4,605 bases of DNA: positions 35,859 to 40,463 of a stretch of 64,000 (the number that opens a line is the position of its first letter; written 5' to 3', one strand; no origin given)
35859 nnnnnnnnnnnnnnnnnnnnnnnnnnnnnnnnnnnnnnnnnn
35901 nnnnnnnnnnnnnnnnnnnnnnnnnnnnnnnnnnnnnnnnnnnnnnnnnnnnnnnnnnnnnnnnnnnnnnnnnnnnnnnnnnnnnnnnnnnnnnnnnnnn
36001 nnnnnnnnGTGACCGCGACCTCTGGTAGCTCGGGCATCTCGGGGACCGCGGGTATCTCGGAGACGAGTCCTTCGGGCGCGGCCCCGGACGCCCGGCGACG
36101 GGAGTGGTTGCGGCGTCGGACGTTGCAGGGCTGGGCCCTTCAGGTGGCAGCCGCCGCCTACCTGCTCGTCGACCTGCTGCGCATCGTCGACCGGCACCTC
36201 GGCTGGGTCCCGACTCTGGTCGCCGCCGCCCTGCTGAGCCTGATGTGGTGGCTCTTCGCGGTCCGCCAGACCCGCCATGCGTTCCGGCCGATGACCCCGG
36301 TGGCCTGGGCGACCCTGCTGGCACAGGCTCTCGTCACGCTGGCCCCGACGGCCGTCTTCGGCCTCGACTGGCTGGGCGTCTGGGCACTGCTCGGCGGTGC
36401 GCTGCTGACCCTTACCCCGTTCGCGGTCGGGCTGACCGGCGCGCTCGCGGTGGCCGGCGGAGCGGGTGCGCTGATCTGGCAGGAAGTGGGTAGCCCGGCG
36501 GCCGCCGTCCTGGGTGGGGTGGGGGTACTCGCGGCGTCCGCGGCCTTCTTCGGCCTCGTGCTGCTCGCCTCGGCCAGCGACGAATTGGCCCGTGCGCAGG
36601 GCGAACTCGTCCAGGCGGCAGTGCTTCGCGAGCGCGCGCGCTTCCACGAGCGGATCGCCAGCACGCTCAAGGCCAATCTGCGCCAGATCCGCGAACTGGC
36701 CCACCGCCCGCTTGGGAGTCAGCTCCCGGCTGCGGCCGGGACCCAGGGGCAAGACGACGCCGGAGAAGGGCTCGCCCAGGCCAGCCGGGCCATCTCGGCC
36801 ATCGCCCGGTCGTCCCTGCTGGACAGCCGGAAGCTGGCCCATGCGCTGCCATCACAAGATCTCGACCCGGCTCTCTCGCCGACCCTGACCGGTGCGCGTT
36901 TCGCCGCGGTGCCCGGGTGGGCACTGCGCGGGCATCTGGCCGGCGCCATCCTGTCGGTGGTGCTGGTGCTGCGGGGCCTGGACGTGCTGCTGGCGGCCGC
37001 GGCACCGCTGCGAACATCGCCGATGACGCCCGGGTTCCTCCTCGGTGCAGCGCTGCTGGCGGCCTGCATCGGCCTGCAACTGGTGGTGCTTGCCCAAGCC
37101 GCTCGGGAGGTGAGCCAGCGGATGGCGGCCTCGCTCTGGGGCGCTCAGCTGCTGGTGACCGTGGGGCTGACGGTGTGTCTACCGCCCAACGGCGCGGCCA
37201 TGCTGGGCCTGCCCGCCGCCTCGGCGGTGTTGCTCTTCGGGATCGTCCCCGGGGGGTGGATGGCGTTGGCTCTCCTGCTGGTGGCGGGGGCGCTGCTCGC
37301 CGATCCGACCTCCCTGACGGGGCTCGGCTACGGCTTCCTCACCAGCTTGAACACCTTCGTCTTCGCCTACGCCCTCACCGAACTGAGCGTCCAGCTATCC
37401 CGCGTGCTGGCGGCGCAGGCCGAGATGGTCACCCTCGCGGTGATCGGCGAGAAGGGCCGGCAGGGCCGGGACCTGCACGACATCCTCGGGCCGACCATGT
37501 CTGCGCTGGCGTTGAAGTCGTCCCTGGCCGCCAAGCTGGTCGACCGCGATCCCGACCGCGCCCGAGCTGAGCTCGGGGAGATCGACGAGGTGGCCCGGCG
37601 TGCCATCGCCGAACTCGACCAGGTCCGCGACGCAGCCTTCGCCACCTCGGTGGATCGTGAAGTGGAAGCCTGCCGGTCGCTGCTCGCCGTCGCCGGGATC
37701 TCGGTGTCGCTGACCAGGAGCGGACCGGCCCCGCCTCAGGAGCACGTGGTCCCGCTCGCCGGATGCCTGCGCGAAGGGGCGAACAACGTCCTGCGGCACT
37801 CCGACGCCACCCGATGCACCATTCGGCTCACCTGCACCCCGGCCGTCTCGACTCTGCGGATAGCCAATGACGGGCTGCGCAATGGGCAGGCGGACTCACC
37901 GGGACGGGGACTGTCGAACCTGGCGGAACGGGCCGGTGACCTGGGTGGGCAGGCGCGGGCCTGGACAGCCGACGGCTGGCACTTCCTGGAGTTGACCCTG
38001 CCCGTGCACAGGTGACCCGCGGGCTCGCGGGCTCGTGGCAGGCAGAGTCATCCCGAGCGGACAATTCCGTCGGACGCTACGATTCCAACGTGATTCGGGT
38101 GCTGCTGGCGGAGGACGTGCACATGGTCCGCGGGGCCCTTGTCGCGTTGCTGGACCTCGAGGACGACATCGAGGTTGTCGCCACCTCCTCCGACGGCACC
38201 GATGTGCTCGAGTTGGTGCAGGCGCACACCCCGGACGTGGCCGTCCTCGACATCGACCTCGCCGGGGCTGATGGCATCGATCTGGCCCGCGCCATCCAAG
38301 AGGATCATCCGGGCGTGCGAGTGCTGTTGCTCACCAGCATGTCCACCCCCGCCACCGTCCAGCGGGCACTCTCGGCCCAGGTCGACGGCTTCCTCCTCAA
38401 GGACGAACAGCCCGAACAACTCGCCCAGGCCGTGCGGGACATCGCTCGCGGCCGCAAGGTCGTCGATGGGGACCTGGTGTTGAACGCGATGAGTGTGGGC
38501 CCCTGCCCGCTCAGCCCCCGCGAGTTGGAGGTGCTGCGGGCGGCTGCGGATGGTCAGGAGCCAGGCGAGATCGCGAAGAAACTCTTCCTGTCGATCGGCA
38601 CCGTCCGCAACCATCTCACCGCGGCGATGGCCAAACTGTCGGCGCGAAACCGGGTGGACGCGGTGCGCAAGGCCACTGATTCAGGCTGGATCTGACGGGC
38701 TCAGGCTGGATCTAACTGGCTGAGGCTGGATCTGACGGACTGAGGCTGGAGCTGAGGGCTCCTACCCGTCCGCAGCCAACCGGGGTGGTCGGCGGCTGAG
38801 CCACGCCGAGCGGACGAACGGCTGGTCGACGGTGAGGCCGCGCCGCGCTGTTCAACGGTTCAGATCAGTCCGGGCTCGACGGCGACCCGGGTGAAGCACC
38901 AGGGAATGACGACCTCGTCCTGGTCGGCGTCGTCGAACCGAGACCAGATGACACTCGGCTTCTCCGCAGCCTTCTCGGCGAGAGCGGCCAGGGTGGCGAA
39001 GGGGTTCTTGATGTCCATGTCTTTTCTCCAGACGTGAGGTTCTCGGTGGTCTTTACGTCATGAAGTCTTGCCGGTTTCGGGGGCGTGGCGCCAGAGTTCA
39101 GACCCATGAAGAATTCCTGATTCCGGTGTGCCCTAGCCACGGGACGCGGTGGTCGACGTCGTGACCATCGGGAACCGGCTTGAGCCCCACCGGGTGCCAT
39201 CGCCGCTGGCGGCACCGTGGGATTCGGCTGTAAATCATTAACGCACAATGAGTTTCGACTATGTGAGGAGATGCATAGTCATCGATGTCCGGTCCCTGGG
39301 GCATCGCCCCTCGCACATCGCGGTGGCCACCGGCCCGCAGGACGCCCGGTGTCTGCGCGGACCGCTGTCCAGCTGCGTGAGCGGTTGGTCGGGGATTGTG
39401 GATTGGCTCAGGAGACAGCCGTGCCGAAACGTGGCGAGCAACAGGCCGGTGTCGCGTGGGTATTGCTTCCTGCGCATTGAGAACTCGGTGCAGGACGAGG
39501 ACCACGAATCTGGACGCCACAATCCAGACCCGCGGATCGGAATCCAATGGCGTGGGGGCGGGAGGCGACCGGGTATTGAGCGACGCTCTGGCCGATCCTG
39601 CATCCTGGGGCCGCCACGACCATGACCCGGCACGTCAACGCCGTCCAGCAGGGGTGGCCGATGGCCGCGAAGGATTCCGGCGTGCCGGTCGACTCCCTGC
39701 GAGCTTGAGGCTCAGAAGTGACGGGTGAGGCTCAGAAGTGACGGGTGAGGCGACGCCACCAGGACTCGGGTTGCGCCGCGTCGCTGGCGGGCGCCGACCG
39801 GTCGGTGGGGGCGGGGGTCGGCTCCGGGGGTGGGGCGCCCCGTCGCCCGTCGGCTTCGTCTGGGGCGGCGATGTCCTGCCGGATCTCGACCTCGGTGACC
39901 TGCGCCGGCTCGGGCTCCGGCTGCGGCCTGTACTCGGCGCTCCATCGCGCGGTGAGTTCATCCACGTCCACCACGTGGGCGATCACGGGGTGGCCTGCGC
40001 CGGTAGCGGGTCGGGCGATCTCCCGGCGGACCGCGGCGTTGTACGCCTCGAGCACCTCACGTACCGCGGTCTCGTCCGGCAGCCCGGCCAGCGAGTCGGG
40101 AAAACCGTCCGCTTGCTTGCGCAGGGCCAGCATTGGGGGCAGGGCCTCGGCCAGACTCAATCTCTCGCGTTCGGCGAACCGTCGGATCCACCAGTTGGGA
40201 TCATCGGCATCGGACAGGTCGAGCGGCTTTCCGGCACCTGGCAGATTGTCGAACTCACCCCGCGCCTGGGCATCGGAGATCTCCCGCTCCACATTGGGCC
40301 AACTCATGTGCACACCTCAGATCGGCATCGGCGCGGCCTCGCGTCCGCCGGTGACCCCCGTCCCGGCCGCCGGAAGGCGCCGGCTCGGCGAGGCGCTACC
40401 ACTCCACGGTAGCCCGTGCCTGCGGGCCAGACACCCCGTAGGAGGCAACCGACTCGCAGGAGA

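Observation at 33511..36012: Fused E1-like/YcaO cyclodehydratase with no obvious precursor peptide and no stand-alone SagB dehydrogenase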

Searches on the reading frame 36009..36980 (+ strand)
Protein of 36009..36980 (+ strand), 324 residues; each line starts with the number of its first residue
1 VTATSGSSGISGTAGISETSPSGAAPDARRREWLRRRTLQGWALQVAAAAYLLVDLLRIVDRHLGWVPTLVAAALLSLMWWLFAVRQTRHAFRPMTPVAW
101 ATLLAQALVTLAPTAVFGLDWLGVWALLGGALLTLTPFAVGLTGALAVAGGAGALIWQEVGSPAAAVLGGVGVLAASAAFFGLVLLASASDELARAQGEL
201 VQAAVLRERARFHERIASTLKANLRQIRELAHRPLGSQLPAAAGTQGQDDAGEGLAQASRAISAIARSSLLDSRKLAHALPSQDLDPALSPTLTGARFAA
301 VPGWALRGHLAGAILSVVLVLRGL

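Call 84: search_protein_families(library=pfam, proteins=[window:36009-36980:+], max_evalue=0.01)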
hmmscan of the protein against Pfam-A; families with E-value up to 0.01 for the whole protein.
window:36009-36980:+ (324 aa): 0 families

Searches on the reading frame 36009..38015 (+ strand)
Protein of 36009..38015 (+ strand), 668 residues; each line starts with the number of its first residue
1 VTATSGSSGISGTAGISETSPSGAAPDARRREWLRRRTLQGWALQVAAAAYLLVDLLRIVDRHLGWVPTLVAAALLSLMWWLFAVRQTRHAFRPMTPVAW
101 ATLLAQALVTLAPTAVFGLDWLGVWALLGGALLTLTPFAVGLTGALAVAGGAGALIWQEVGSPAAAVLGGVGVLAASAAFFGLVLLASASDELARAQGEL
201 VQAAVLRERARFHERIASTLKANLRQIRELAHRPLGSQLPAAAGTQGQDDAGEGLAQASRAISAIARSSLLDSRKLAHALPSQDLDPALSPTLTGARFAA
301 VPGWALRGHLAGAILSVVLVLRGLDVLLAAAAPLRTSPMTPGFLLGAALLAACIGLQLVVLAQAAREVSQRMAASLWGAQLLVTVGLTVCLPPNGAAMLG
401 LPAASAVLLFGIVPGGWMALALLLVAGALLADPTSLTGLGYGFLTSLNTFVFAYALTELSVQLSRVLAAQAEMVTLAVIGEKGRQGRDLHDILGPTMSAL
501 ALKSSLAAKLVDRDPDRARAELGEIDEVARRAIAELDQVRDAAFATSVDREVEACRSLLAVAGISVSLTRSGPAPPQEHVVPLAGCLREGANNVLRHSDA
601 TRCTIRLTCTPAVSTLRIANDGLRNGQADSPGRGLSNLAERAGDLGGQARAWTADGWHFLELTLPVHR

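Call 5: search_protein_families(library=pfam, proteins=[window:36009-38015:+], max_evalue=0.01)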
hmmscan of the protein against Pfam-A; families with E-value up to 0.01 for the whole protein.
window:36009-38015:+ (668 aa): 1 family
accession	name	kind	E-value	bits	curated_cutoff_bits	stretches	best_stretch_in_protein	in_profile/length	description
PF07730.19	HisKA_3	-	6.1e-12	46.4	24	1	483-536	3-56/68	Histidine kinase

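Call 6: search_protein_families(library=ncbifam, proteins=[window:36009-38015:+], max_evalue=0.01)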
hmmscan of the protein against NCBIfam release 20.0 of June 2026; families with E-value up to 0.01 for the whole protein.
window:36009-38015:+ (668 aa): 4 families
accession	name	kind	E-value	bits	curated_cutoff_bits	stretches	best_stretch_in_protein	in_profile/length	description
NF008184.0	PRK10935.1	equivalog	2.6e-06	26.3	553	1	459-649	338-541/565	nitrate/nitrite two-component system sensor histidine kinase NarQ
NF052443.1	SensHisKinMctS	equivalog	4.1e-06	25.4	700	1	480-665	249-447/457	two-component system sensor histidine kinase MctS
NF008649.0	PRK11644.1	equivalog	0.00042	19.2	408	1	584-665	414-495/499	signal transduction histidine-protein kinase/phosphatase UhpB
NF052531.1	Strep_LiaS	equivalog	0.0011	18.3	450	0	589-655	247-315/328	envelope stress sensor histidine kinase LiaS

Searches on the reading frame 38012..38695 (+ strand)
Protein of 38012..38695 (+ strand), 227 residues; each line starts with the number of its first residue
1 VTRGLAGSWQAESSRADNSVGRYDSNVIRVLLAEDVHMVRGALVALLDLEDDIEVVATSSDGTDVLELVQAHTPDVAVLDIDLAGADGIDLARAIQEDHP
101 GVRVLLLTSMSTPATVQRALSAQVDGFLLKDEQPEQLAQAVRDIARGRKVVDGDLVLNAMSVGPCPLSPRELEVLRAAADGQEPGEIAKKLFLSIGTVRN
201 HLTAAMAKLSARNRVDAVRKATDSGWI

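Call 5: search_protein_families(library=pfam, proteins=[window:38012-38695:+], max_evalue=0.01)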
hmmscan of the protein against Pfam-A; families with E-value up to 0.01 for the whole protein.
window:38012-38695:+ (227 aa): 4 families
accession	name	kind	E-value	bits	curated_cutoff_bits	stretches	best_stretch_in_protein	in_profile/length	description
PF00072.30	Response_reg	-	7.3e-24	84.5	30.2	1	30-142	1-111/111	Response regulator receiver domain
PF00196.25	GerE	-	2e-16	59.8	23.5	1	166-221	2-57/57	Bacterial regulatory proteins, luxR family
PF08281.18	Sigma70_r4_2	-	0.0001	22.3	25.7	1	167-209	11-54/54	Sigma-70, region 4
PF04545.22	Sigma70_r4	-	0.00048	20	24.1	1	167-209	5-48/50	Sigma-70, region 4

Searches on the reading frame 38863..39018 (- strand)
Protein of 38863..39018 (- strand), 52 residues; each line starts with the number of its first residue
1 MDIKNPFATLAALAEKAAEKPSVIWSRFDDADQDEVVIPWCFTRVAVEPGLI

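Call 38: find_homologous_proteins(query=window:38863-39018:-, max_evalue=10)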
Query seq(52 aa) (52 aa): 1 proteins with E <= 10 among 1 candidates.
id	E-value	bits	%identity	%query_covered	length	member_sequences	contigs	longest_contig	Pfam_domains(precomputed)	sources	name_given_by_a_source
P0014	2.2e-27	110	100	100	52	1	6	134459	-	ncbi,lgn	ncbi:MAG: hypothetical protein ACK5MT_02500 [Actinomycetales bacterium]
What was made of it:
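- Tried and rejected: The word-indexed search returned only the peptide itself (call 38).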

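Call 45: search_protein_families(library=ncbifam, proteins=[window:38863-39018:-], max_evalue=1)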
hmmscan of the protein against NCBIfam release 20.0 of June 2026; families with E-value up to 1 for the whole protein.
seq(52 aa): 0 families

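Call 47: find_encoding_contigs(protein=P0014, flank=8000, max_places=8)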
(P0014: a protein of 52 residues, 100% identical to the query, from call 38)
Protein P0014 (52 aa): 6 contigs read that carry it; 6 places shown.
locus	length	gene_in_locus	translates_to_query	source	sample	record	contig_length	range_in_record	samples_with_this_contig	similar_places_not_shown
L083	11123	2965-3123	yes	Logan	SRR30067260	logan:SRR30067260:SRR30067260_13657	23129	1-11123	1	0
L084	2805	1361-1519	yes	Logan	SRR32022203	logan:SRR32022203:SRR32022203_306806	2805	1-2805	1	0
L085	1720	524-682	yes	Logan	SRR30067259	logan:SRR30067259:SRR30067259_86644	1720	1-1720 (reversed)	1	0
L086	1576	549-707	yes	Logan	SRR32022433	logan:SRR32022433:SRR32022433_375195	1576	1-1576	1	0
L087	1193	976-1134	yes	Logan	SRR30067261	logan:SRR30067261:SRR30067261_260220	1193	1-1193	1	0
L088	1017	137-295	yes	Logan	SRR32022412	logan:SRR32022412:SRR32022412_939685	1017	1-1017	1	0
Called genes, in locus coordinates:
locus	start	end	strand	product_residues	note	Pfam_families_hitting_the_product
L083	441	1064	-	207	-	-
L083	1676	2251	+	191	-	PF09350:DJC28_CD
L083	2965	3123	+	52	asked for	-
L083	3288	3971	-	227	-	PF00072:Response_reg, PF00196:GerE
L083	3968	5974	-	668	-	PF07730:HisKA_3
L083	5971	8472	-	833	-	PF02624:YcaO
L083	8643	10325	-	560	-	PF00501:AMP-binding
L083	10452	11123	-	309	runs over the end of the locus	PF02558:ApbA (faint), PF13450:NAD_binding_8 (weak), PF02153:PDH_N, PF20463:PDH_C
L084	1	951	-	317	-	?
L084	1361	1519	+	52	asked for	-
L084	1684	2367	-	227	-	PF00072:Response_reg, PF00196:GerE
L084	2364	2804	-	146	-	?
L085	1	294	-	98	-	?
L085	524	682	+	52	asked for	-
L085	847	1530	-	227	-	PF00072:Response_reg, PF00196:GerE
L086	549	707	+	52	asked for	-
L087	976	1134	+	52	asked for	-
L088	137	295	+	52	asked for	-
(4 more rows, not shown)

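Call 70: find_related_loci(query=window:38863-39018:-, collection=metagenome_contigs, flank=8000)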
Query seq(52 aa) (52 aa) in metagenome_contigs; peptide patterns used: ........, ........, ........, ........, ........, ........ (x = any residue, [..] = any of these).
600 stretches matched a pattern, but none encodes a relative of the query by tblastn (E <= 1e-3).
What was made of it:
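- No relative was found in metagenome contigs (call 70).
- Tried and rejected: The metagenome scan returned nothing (call 70).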

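Call 74: search_protein_representatives(protein=window:38863-39018:-)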
Query: 52 residues. Proteins with E-value up to 0.001 (for the whole library): 4; up to 1e-10: 2; up to 1e-30: 0. The best 4 are listed.
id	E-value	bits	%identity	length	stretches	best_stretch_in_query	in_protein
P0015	2.4e-29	114.4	31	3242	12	19-48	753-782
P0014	7.1e-28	109.8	100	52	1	1-52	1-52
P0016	4.1e-06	42.1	33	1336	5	18-42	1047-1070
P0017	4.5e-06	42.0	30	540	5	11-39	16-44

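Call 84: search_protein_families(library=pfam, proteins=[L084:1-951:-], max_evalue=0.01)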
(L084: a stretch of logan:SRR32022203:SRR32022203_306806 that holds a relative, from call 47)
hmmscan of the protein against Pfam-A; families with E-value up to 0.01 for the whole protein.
L084:1-951:- (317 aa): 3 families
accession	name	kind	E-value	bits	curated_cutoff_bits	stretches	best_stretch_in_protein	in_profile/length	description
PF13936.12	HTH_38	-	2.6e-11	43.5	27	1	11-54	1-44/44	Helix-turn-helix domain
PF00665.32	rve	-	2.7e-06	28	32.6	1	192-285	3-102/102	Integrase core domain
PF13384.12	HTH_23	-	0.0075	16.5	24.6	0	17-53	4-40/50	Homeodomain-like domain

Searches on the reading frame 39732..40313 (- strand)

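Call 57: search_protein_families(library=pfam, proteins=[window:39732-40313:-], max_evalue=0.001)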
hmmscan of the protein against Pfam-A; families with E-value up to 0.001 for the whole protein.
window:39732-40313:- (193 aa): 1 family
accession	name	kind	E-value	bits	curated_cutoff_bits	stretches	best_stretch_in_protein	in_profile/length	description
PF09350.15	DJC28_CD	-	3.6e-21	75.5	27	1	8-73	2-67/70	DnaJ homologue, subfamily C, member 28, conserved domain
